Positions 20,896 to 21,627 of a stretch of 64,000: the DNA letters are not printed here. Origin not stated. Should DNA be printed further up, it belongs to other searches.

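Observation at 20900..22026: Decayed Y-family polymerase remnant plus a DUF45 metalloprotease immediately downstream of lexA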

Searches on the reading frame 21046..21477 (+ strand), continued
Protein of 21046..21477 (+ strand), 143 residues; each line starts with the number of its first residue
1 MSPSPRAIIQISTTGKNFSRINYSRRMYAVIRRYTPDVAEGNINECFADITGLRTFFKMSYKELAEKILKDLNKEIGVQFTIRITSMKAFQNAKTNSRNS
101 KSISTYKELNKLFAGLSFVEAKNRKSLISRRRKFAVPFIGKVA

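Call 35: search_protein_families(library=pfam, proteins=[P0154, P0149, P0153, P0146, P0128, P0121], max_evalue=10)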
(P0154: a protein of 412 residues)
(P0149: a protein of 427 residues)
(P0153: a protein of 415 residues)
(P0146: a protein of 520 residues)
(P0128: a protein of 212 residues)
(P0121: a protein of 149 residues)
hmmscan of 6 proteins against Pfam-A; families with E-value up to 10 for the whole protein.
P0154 (412 aa): 4 families
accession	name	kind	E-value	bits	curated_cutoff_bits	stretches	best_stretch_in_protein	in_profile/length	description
PF00817.25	IMS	-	2.1e-41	141.7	23.2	1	12-157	1-148/148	impB/mucB/samB family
PF11799.13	IMS_C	-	3.8e-16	59.9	20.7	1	246-352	2-106/109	impB/mucB/samB family C-terminal domain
PF11798.14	IMS_HHH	-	0.001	19.6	24.4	1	172-195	4-27/32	IMS family HHH motif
PF08827.16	DUF1805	-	0.11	13.2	29.5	1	42-64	38-60/64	Domain of unknown function (DUF1805)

P0149 (427 aa): 5 families
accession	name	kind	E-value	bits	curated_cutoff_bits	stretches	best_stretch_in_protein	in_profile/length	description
PF00817.25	IMS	-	6.1e-42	143.5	23.2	1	9-153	1-147/148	impB/mucB/samB family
PF11799.13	IMS_C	-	2.4e-14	54.1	20.7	1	244-349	3-107/109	impB/mucB/samB family C-terminal domain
PF11798.14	IMS_HHH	-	4.1e-07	30.3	24.4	1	171-197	6-32/32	IMS family HHH motif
PF24132.1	DUF7399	-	0.054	14.4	27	1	326-380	39-95/134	Family of unknown function (DUF7399)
PF22377.2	TarS_C2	-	0.16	12.4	27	0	20-41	5-26/78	TarS C-terminal domain 2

P0153 (415 aa): 5 families
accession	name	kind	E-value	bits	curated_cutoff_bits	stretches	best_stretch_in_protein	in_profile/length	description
PF00817.25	IMS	-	1.1e-46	158.8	23.2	1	15-160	1-148/148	impB/mucB/samB family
PF11799.13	IMS_C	-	1e-16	61.8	20.7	1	249-358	2-109/109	impB/mucB/samB family C-terminal domain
PF10391.15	DNA_pol_lambd_f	-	0.0042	17.3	29.8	1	186-205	5-24/51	Fingers domain of DNA polymerase lambda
PF11798.14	IMS_HHH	-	0.031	14.9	24.4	1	174-198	3-27/32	IMS family HHH motif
PF22808.1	RhopH3_C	-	0.041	13.7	27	1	82-157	12-84/341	RhopH3 C-terminal domain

P0146 (520 aa): 6 families
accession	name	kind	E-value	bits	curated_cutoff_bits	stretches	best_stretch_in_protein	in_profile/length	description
PF00817.25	IMS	-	2.3e-41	141.6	23.2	1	20-165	1-148/148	impB/mucB/samB family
PF11799.13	IMS_C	-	8.2e-10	39.5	20.7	1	256-341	3-86/109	impB/mucB/samB family C-terminal domain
PF11798.14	IMS_HHH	-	0.00052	20.5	24.4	1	181-208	5-32/32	IMS family HHH motif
PF13438.11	DUF4113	-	0.004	17.6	24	1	458-483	6-31/51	Domain of unknown function (DUF4113)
PF14322.12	SusD-like_3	-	0.044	14.5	27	1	71-142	104-163/191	Starch-binding associating with outer membrane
PF21240.2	Nup98_GLEBS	-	0.14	12.6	27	1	119-133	20-34/39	Nup98, Gle2-binding sequence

P0128 (212 aa): 3 families
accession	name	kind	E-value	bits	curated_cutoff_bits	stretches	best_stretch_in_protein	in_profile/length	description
PF10096.14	DUF2334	-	0.025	14.6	26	1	66-170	14-107/203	Uncharacterized protein conserved in bacteria (DUF2334)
PF11782.13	DUF3319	-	0.036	14.5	25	1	160-197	30-67/89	Protein of unknown function (DUF3319)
PF24871.1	Piezo_TM1-24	-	0.47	9.3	28.8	1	96-187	115-400/682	Piezo TM1-24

P0121 (149 aa): 3 families
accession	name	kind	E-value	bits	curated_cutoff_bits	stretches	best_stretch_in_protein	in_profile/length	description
PF00817.25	IMS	-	0.00011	22.5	23.2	1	16-89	66-139/148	impB/mucB/samB family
PF24983.1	DUF7774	-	0.12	12.9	26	1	20-93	3-72/97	Domain of unknown function (DUF7774)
PF04456.17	DUF503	-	0.14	12.4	22.4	1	69-108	21-60/88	Protein of unknown function (DUF503)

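Call 36: find_homologous_proteins(query=P0154, max_evalue=1e-30)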
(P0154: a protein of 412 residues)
Query P0154 (412 aa): 3431 proteins with E <= 1e-30 among 8000 candidates; the best 120 are listed.
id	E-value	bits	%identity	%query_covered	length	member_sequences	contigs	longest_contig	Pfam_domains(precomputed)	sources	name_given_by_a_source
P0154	6.4e-272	919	100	100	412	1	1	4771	PF11799.14,PF00817.26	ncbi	-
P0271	3.3e-150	518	57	99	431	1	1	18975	PF11799.14,PF00817.26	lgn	-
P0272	2.4e-137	476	63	85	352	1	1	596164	PF11799.14,PF00817.26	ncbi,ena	-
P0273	2.9e-134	466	51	100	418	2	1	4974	PF11799.14,PF00817.26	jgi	jgi:DNA polymerase IV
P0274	6.0e-134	465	53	99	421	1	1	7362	PF11799.14,PF00817.26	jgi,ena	-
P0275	9.5e-133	461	53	99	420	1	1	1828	PF11799.14,PF00817.26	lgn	-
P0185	1.2e-132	461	52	100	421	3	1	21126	PF11799.14,PF00817.26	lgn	-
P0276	9.6e-131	454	49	100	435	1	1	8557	PF11799.14,PF00817.26,PF11798.15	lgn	-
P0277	3.5e-130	453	48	100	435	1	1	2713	PF11799.14,PF00817.26,PF11798.15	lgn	-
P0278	1.4e-129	451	52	94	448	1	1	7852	PF11799.14,PF00817.26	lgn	-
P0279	4.1e-129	449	51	100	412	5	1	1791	PF11799.14,PF00817.26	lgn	-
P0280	4.3e-129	449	52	99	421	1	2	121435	PF11799.14,PF00817.26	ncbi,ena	-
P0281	8.2e-129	448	51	99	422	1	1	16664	PF11799.14,PF00817.26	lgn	-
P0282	9.0e-129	448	50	100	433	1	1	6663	PF11799.14,PF00817.26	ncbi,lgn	-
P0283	1.1e-128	448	51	100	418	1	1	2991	PF11799.14,PF00817.26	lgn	-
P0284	6.0e-128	445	51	95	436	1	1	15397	PF11799.14,PF00817.26,PF11798.15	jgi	jgi:DNA polymerase-4/DNA polymerase V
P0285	1.2e-127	444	49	99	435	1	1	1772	PF11799.14,PF00817.26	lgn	-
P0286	1.2e-127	444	48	100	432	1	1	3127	PF11799.14,PF00817.26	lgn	-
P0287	2.0e-127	443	48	100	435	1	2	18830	PF11799.14,PF00817.26,PF11798.15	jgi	jgi:DNA polymerase-4/DNA polymerase V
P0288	2.2e-127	443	48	100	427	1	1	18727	PF11799.14,PF00817.26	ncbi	-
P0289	2.6e-127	443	50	99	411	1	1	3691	PF11799.14,PF00817.26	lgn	-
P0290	1.1e-126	441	48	100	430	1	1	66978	PF11799.14,PF00817.26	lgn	-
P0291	2.2e-126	440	51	95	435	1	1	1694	PF11799.14,PF00817.26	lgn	-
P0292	2.6e-126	440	48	95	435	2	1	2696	PF11799.14,PF00817.26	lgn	-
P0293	3.1e-126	440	50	94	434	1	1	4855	PF11799.14,PF00817.26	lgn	-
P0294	3.4e-126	439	51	100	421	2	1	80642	PF11799.14,PF00817.26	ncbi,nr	ncbi:MAG: hypothetical protein JWP09_775 [Candidatus Taylorbacteria bacterium]|nr:hypothetical prote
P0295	2.1e-125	437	50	99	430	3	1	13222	PF11799.14,PF00817.26,PF11798.15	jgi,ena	-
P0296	2.3e-125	437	48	100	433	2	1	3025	PF11799.14,PF00817.26,PF11798.15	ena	-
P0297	5.2e-125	436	46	100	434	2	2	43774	PF11799.14,PF00817.26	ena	-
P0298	6.9e-125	435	48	100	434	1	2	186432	PF11799.14,PF00817.26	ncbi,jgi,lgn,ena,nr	ncbi:DNA polymerase IV [Candidatus Wolfebacteria bacterium]|nr:MAG: DNA polymerase IV [Candidatus Wo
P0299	7.1e-125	435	50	94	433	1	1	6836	PF11799.14,PF00817.26,PF11798.15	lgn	-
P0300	8.6e-125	435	47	100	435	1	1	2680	PF11799.14,PF00817.26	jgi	jgi:DNA polymerase-4/DNA polymerase V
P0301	9.1e-125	435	46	99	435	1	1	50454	PF11799.14,PF00817.26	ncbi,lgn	-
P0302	9.6e-125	435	47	99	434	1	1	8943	PF11799.14,PF00817.26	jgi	jgi:DNA polymerase-4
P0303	1.2e-124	434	47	99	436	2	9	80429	PF11799.14,PF00817.26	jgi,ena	jgi:DNA polymerase-4/DNA polymerase V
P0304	1.6e-124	434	48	99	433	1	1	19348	PF11799.14,PF00817.26,PF11798.15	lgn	-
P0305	2.1e-124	433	48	98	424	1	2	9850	PF11799.14,PF00817.26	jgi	jgi:DNA polymerase IV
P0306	2.3e-124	433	51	99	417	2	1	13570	PF11799.14,PF00817.26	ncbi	ncbi:MAG: DNA polymerase IV [Patescibacteria group bacterium]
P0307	2.4e-124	433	48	99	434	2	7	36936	PF11799.14,PF00817.26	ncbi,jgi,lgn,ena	ncbi:MAG: DNA polymerase IV [Candidatus Taylorbacteria bacterium]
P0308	2.5e-124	433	47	100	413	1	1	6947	PF11799.14,PF00817.26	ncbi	-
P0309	2.7e-124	433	48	99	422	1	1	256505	PF11799.14,PF00817.26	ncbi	ncbi:MAG: DNA polymerase IV [Patescibacteria group bacterium]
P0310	3.5e-124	433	47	100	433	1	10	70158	PF11799.14,PF00817.26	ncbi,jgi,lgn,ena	-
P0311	4.0e-124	433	47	99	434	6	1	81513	PF11799.14,PF00817.26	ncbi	ncbi:MAG: DNA polymerase IV [Candidatus Taylorbacteria bacterium]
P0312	5.3e-124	432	50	99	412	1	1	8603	PF11799.14,PF00817.26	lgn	-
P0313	5.7e-124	432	49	99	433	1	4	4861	PF11799.14,PF00817.26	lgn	-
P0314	6.6e-124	432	49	99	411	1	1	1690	PF11799.14,PF00817.26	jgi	jgi:DNA polymerase IV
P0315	7.0e-124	432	46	99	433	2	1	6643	PF11799.14,PF00817.26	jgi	jgi:DNA polymerase-4/DNA polymerase V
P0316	1.1e-123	431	50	95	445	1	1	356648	PF11799.14,PF00817.26,PF11798.15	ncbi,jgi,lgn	ncbi:MAG: DNA polymerase IV [Candidatus Paceibacterota bacterium]|jgi:DNA polymerase-4/DNA polymeras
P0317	1.3e-123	431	50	94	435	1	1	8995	PF11799.14,PF00817.26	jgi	jgi:nucleotidyltransferase/DNA polymerase involved in DNA repair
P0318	1.7e-123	431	48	99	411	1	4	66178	PF11799.14,PF00817.26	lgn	-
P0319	1.7e-123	431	47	100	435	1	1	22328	PF11799.14,PF00817.26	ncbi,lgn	-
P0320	1.9e-123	430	47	99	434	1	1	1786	PF11799.14,PF00817.26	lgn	-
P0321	2.0e-123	430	46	100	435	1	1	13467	PF11799.14,PF00817.26,PF11798.15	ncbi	-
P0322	2.6e-123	430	49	99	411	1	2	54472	PF11799.14,PF00817.26,PF11798.15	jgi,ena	-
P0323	4.1e-123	429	46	100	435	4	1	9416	PF11799.14,PF00817.26,PF11798.15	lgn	-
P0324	4.9e-123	429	47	100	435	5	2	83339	PF11799.14,PF00817.26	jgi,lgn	jgi:DNA polymerase-4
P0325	5.0e-123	429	47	99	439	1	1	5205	PF11799.14,PF00817.26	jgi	jgi:nucleotidyltransferase/DNA polymerase involved in DNA repair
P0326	5.8e-123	429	47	100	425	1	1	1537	PF11799.14,PF00817.26,PF11798.15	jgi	jgi:DNA polymerase IV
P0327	6.2e-123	429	48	99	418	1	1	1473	PF11799.14,PF00817.26,PF11798.15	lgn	-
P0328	7.4e-123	428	47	99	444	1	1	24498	PF11799.14,PF00817.26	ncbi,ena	-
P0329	7.8e-123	428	46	100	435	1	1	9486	PF11799.14,PF00817.26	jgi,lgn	-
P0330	8.3e-123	428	45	100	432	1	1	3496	PF11799.14,PF00817.26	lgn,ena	-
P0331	8.6e-123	428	50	100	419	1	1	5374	PF11799.14,PF00817.26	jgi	jgi:nucleotidyltransferase/DNA polymerase involved in DNA repair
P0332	9.2e-123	428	50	100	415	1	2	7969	PF11799.14,PF00817.26,PF11798.15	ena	-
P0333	1.6e-122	427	48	99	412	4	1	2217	PF11799.14,PF00817.26,PF11798.15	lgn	-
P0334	1.8e-122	427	48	100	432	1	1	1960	PF11799.14,PF00817.26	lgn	-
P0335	2.0e-122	427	46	99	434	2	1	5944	PF11799.14,PF00817.26,PF18639.8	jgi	jgi:DNA polymerase-4/DNA polymerase V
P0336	2.1e-122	427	45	100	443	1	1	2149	PF11799.14,PF00817.26,PF11798.15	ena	-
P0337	2.3e-122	427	48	100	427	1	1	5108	PF11799.14,PF00817.26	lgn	-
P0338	2.6e-122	427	46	100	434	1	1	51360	PF11799.14,PF00817.26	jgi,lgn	-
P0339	2.9e-122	426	48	100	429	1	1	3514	PF11799.14,PF00817.26,PF11798.15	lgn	-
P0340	2.9e-122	426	47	98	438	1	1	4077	PF11799.14,PF00817.26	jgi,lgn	-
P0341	3.7e-122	426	49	100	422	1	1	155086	PF11799.14,PF00817.26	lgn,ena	-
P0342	4.3e-122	426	49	99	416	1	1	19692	PF11799.14,PF00817.26,PF11798.15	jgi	jgi:DNA polymerase IV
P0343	4.4e-122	426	49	99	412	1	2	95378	PF11799.14,PF00817.26,PF11798.15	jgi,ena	-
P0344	5.1e-122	426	46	100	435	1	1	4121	PF11799.14,PF00817.26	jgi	-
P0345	6.1e-122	425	47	100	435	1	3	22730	PF11799.14,PF00817.26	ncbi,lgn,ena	-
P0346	7.1e-122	425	46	100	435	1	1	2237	PF11799.14,PF00817.26,PF11798.15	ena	-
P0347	7.4e-122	425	47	100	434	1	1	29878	PF11799.14,PF00817.26,PF11798.15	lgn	-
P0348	7.7e-122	425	46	99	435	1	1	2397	PF11799.14,PF00817.26,PF11798.15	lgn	-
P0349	9.2e-122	425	50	94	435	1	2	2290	PF11799.14,PF00817.26,PF11798.15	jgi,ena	jgi:nucleotidyltransferase/DNA polymerase involved in DNA repair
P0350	9.5e-122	425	45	99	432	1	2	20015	PF11799.14,PF00817.26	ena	-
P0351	9.7e-122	425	47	100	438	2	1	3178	PF11799.14,PF00817.26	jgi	jgi:DNA polymerase-4/DNA polymerase V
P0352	9.8e-122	425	46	100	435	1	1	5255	PF11799.14,PF00817.26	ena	-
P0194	1.1e-121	425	49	100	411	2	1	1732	PF11799.14,PF00817.26,PF11798.15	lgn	-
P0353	1.2e-121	424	50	99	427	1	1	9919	PF11799.14,PF00817.26,PF11798.15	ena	-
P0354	1.3e-121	424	50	99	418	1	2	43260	PF11799.14,PF00817.26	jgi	jgi:nucleotidyltransferase/DNA polymerase involved in DNA repair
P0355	1.6e-121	424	46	99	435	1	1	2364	PF11799.14,PF00817.26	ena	-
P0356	1.7e-121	424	47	99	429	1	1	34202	PF11799.14,PF00817.26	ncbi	-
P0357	1.7e-121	424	47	99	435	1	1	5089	PF11799.14,PF00817.26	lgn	-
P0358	1.7e-121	424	45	100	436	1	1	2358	PF11799.14,PF00817.26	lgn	-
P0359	1.8e-121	424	47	99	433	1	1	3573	PF11799.14,PF00817.26,PF11798.15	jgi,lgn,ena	-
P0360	1.9e-121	424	46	98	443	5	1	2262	PF11799.14,PF00817.26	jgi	jgi:DNA polymerase-4/DNA polymerase V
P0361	2.4e-121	423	45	99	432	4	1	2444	PF11799.14,PF00817.26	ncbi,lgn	-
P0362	2.6e-121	423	46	99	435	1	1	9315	PF11799.14,PF00817.26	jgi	jgi:DNA polymerase-4/DNA polymerase V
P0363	3.3e-121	423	48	100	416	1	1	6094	PF11799.14,PF00817.26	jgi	jgi:DNA polymerase-4/DNA polymerase V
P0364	3.3e-121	423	47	100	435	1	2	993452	PF11799.14,PF00817.26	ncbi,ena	ncbi:MAG: DNA polymerase IV [Minisyncoccia bacterium]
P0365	3.5e-121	423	45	100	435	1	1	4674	PF11799.14,PF00817.26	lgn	-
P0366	3.5e-121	423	46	100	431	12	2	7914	PF11799.14,PF00817.26,PF11798.15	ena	-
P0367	3.7e-121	423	47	99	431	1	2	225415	PF11799.14,PF00817.26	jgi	jgi:DNA polymerase IV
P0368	3.9e-121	423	49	94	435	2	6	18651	PF11799.14,PF00817.26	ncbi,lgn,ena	-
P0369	4.4e-121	423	48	100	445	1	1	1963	PF11799.14,PF00817.26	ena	-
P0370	5.8e-121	422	51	100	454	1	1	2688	PF11799.14,PF00817.26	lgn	-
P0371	8.5e-121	422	46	100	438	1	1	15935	PF11799.14,PF00817.26,PF11798.15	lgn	-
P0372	8.9e-121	422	45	99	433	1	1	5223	PF11799.14,PF00817.26,PF11798.15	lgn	-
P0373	9.9e-121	421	48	98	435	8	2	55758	PF11799.14,PF00817.26,PF11798.15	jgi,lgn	jgi:nucleotidyltransferase/DNA polymerase involved in DNA repair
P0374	1.1e-120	421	48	98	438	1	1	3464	PF11799.14,PF00817.26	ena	-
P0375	1.2e-120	421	48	99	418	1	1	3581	PF11799.14,PF00817.26,PF11798.15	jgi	jgi:nucleotidyltransferase/DNA polymerase involved in DNA repair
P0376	1.3e-120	421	48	99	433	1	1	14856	PF11799.14,PF00817.26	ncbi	-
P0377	1.5e-120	421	48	95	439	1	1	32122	PF11799.14,PF00817.26,PF11798.15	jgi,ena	-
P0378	1.7e-120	421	47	99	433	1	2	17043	PF11799.14,PF00817.26,PF11798.15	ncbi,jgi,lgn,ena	ncbi:MAG: DNA polymerase IV [bacterium]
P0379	2.6e-120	420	46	100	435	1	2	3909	PF11799.14,PF00817.26,PF11798.15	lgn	-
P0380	3.0e-120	420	47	100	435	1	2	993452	PF11799.14,PF00817.26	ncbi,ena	ncbi:MAG: DNA polymerase IV [Minisyncoccia bacterium]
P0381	3.5e-120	420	45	99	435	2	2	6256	PF11799.14,PF00817.26,PF11798.15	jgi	jgi:DNA polymerase IV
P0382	3.9e-120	419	46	100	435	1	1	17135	PF11799.14,PF00817.26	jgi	-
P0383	4.5e-120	419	48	99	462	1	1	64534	PF11799.14,PF00817.26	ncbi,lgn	-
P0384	4.5e-120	419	45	100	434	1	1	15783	PF11799.14,PF00817.26,PF11798.15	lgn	-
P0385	4.6e-120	419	47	100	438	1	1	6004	PF11799.14,PF00817.26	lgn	-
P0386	4.8e-120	419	46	100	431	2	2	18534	PF11799.14,PF00817.26,PF11798.15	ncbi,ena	-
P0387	5.6e-120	419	48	99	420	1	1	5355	PF11799.14,PF00817.26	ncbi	-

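Call 37: find_encoding_contigs(protein=P0316, flank=4000, max_places=2)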
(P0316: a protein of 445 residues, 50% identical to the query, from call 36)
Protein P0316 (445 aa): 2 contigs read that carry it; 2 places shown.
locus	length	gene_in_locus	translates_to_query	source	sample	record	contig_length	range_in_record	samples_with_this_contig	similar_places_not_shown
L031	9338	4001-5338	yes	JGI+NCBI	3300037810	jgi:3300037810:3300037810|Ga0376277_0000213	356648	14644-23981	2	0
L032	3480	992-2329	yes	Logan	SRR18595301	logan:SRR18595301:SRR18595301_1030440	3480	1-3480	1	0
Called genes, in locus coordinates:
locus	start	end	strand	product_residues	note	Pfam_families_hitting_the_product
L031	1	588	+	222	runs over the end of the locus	PF01182:Glucosamine_iso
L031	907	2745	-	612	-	PF00005:ABC_tran, PF13304:AAA_21 (faint), PF02463:SMC_N (weak)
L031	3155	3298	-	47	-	-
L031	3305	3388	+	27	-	-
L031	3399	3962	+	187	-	PF00717:Peptidase_S24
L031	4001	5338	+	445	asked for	PF00817:IMS, PF11798:IMS_HHH (faint), PF11799:IMS_C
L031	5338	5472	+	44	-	-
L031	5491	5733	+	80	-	-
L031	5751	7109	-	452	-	PF01406:tRNA-synt_1e, PF09334:tRNA-synt_1g (faint), PF23493:CysS_C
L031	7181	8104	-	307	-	PF01544:CorA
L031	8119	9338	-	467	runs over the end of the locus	-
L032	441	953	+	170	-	PF00717:Peptidase_S24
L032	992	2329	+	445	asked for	PF00817:IMS, PF11798:IMS_HHH (faint), PF11799:IMS_C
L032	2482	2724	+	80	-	-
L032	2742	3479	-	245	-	?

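Call 38: find_encoding_contigs(protein=P0298, flank=4000, max_places=2)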
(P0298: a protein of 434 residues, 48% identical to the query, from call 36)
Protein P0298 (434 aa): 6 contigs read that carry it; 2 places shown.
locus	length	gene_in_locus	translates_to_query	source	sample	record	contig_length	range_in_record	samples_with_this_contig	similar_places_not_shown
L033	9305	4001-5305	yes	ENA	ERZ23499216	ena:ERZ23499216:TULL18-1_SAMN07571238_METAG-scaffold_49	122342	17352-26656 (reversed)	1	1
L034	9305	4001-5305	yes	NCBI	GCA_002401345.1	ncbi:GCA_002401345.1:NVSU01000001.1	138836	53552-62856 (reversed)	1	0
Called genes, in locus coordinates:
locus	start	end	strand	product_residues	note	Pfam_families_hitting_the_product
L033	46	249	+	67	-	-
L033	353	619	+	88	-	PF01022:HTH_5 (weak), PF13412:HTH_24 (weak), PF25212:HVO_A0114 (weak)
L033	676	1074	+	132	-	-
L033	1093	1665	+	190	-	PF10648:Gmad2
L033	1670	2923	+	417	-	PF00070:Pyr_redox (faint), PF00890:FAD_binding_2, PF01134:GIDA (faint), PF01266:DAO (weak), PF03486:HI0933_like, PF12831:FAD_oxidored, PF13450:NAD_binding_8 (weak), PF22780:HI0933_like_1st, +2 more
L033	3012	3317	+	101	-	PF07045:DUF1330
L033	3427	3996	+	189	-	PF00717:Peptidase_S24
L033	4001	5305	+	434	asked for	PF00817:IMS, PF11799:IMS_C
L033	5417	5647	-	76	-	-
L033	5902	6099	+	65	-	-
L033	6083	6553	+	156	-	PF00578:AhpC-TSA, PF08534:Redoxin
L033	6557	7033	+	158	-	-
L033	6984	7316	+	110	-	-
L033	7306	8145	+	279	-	PF12146:Hydrolase_4, PF00561:Abhydrolase_1, PF12695:Abhydrolase_5 (faint), PF12697:Abhydrolase_6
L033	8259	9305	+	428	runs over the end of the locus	PF07995:GSDH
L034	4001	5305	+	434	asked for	PF00817:IMS, PF11799:IMS_C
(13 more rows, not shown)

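Call 39: find_encoding_contigs(protein=P0294, flank=4000, max_places=2)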
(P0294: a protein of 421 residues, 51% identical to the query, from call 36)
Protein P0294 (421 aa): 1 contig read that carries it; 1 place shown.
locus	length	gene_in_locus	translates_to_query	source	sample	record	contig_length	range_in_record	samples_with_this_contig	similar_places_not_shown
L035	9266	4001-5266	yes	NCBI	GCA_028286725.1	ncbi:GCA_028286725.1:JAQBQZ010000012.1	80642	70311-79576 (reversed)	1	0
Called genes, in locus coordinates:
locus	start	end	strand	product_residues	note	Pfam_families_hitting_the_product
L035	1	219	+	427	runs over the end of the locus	?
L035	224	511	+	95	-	-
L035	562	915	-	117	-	-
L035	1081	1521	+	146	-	-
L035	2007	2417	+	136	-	-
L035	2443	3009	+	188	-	PF00717:Peptidase_S24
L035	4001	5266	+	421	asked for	PF00817:IMS, PF11799:IMS_C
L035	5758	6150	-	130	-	-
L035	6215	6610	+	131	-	-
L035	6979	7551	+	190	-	-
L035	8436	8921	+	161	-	PF00466:Ribosomal_L10, PF27436:RL10_C (faint)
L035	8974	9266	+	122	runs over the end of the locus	PF16320:Ribosomal_L12_N, PF00542:Ribosomal_L12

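Call 48: search_protein_families(library=pfam, alignment_id=A3, max_evalue=0.1)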
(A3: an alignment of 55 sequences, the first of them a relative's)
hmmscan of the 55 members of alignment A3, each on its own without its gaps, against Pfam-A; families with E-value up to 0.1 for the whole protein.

A. member 1, P0154 (412 aa): 3 families
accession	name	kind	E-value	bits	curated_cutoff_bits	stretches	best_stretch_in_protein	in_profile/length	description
PF00817.25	IMS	-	2.1e-41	141.7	23.2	1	12-157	1-148/148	impB/mucB/samB family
PF11799.13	IMS_C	-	3.8e-16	59.9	20.7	1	246-352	2-106/109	impB/mucB/samB family C-terminal domain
PF11798.14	IMS_HHH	-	0.001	19.6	24.4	1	172-195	4-27/32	IMS family HHH motif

B. families by the number of members that match (of 55 scanned): 25 families
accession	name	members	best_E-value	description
PF00817.25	IMS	55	7.8e-48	impB/mucB/samB family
PF11799.13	IMS_C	55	3.4e-18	impB/mucB/samB family C-terminal domain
PF11798.14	IMS_HHH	53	4.5e-07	IMS family HHH motif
PF08827.16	DUF1805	7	0.01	Domain of unknown function (DUF1805)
PF10391.15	DNA_pol_lambd_f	6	0.017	Fingers domain of DNA polymerase lambda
PF18639.7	Longin_2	5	0.00012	Yeast longin domain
PF13438.11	DUF4113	5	0.014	Domain of unknown function (DUF4113)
PF01221.23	Dynein_light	4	0.01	Dynein light chain type 1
PF21467.3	BetaGal_gal-bd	1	0.0069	Beta-galactosidase, galactose-binding domain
PF08800.15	BT4734-like_N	1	0.014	BT4734-like, N-terminal domain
PF12954.12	DUF3843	1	0.02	Protein of unknown function (DUF3843)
PF00373.23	FERM_M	1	0.024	FERM central domain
PF08706.16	D5_N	1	0.029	D5 N terminal like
PF21794.3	RAD51D_N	1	0.046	RAD51D, N-terminal domain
PF09861.14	Lar_N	1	0.05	Lactate racemase N-terminal domain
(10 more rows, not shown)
